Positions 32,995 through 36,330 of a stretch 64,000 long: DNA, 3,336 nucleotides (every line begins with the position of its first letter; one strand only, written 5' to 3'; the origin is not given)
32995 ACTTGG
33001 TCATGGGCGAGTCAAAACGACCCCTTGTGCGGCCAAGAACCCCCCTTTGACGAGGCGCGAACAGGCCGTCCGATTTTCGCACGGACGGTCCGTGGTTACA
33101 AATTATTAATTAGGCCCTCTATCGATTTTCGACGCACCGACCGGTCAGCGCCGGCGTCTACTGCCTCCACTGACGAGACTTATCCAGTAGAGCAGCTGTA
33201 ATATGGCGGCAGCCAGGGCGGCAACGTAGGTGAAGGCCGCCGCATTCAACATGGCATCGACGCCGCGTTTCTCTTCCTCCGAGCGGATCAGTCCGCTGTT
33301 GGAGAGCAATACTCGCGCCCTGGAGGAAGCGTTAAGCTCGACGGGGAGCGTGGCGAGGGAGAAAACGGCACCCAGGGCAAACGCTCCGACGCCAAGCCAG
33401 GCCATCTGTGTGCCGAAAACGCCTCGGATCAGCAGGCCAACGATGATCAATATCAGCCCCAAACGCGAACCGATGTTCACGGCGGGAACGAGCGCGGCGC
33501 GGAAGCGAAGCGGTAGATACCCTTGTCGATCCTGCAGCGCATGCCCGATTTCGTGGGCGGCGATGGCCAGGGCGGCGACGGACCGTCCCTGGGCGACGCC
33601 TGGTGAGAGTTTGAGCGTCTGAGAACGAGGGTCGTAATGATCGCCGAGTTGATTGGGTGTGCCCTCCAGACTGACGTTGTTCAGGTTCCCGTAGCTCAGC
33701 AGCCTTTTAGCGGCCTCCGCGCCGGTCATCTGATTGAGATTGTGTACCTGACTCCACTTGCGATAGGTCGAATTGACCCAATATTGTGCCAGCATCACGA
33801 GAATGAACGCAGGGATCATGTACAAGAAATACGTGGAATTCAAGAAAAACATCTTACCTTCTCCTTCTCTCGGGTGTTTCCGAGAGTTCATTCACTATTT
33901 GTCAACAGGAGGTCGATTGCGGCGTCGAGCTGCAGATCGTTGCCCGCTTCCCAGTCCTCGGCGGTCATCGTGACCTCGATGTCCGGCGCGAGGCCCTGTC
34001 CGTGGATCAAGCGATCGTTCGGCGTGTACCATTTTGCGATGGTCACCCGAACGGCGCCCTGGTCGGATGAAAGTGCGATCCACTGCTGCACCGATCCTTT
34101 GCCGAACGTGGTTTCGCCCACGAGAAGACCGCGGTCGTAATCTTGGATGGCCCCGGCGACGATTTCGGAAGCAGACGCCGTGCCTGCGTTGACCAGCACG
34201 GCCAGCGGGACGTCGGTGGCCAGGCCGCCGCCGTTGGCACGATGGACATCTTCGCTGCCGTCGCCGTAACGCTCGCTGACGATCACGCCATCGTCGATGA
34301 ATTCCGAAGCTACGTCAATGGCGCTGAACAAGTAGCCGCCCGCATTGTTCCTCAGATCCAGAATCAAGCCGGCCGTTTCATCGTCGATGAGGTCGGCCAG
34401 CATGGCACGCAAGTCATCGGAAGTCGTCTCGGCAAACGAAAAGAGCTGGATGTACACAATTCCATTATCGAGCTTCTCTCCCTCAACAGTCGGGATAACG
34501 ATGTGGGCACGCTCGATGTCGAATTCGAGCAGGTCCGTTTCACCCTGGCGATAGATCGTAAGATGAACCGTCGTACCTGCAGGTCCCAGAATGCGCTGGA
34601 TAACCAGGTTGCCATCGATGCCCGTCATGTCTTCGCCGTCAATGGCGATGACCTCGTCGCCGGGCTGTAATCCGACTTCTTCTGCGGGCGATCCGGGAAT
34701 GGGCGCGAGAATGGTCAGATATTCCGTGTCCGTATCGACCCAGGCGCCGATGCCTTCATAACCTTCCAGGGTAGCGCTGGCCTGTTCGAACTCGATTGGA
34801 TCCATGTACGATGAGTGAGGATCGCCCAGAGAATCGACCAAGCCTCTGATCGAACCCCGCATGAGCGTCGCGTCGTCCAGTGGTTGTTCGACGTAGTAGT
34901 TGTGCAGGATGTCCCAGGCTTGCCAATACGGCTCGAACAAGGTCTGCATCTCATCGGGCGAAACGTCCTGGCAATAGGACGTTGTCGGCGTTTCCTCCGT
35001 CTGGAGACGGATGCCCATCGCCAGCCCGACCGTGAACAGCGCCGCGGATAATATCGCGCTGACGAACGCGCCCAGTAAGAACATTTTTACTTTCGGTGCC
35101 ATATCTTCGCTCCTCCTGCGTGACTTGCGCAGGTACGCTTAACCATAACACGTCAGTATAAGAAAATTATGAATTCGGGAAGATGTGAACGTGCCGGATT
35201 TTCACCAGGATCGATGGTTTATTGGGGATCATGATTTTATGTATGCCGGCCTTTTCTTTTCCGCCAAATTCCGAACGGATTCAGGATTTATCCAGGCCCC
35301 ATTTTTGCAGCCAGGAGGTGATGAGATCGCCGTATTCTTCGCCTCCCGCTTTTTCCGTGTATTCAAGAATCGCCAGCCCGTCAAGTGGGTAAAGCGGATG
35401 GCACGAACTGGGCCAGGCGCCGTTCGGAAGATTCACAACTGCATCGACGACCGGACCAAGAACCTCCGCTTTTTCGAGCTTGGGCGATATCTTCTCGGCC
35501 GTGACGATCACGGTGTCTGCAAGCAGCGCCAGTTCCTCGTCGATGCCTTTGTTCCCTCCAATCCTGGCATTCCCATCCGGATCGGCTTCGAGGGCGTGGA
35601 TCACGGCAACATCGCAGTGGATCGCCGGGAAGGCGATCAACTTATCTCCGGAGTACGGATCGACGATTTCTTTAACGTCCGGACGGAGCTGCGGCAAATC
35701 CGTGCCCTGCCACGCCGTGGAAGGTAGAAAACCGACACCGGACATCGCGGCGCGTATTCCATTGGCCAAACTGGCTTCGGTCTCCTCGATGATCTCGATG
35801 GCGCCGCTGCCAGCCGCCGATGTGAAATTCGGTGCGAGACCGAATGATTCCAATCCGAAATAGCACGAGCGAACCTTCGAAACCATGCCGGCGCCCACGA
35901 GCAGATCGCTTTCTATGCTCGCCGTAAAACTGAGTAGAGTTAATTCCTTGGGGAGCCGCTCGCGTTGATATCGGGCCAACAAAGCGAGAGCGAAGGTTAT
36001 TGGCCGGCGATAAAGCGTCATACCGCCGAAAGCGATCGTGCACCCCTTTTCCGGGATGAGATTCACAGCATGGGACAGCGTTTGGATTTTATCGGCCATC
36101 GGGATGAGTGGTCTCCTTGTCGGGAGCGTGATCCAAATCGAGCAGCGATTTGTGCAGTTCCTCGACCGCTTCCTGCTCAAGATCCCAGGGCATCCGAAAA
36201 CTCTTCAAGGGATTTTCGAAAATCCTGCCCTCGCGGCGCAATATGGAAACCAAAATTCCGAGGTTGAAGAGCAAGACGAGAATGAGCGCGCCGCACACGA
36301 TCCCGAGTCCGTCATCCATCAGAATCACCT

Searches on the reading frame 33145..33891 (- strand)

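Call 9: search_protein_families(library=pfam, proteins=[window:33145-33891:-])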
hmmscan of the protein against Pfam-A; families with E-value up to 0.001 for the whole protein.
window:33145-33891:- (248 aa): 1 family
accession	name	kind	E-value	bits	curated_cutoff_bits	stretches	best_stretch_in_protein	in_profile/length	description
PF04298.18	Zn_peptidase_2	-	5.6e-78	261.9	27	1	21-240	1-217/218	Putative neutral zinc metallopeptidase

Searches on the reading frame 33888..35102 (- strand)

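Call 9: search_protein_families(library=pfam, proteins=[window:33888-35102:-])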
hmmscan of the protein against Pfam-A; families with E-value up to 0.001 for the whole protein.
window:33888-35102:- (404 aa): 5 families
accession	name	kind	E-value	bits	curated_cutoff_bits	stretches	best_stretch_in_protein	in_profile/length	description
PF03572.23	Peptidase_S41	-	1.3e-52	178.2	24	1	215-377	2-165/165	Peptidase family S41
PF17820.7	PDZ_6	-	2e-11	43.9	27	1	131-185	2-54/54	PDZ domain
PF22694.1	CtpB_N-like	-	1.6e-09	38.5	27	1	54-101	36-82/85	Activating protease CtpB N-terminal domain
PF00595.29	PDZ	-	3.7e-07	30.9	23.2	1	128-183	26-80/81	PDZ domain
PF13180.12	PDZ_2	-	3.7e-07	30.8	27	1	118-193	3-77/80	PDZ domain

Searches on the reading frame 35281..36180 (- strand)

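Call 9: search_protein_families(library=pfam, proteins=[window:35281-36180:-])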
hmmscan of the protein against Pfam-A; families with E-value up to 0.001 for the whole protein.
window:35281-36180:- (299 aa): 1 family
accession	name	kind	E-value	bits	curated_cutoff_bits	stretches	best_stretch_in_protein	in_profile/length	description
PF01144.29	CoA_trans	-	1e-14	54.9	23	1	35-239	4-203/217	Coenzyme A transferase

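Call 43: search_protein_families(library=ncbifam, proteins=[window:35281-36180:-], max_evalue=0.01)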
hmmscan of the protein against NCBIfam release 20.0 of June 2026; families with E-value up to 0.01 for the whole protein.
window:35281-36180:- (299 aa): 2 families
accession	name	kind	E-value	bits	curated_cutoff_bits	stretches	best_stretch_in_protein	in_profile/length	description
TIGR02429.1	pcaI_scoA_fam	subfamily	9.5e-08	31.6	128.5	1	31-241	5-207/222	3-oxoacid CoA-transferase subunit A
NF007394.0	PRK09920.1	equivalog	0.0018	18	315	1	28-232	1-193/219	acetate CoA-transferase subunit alpha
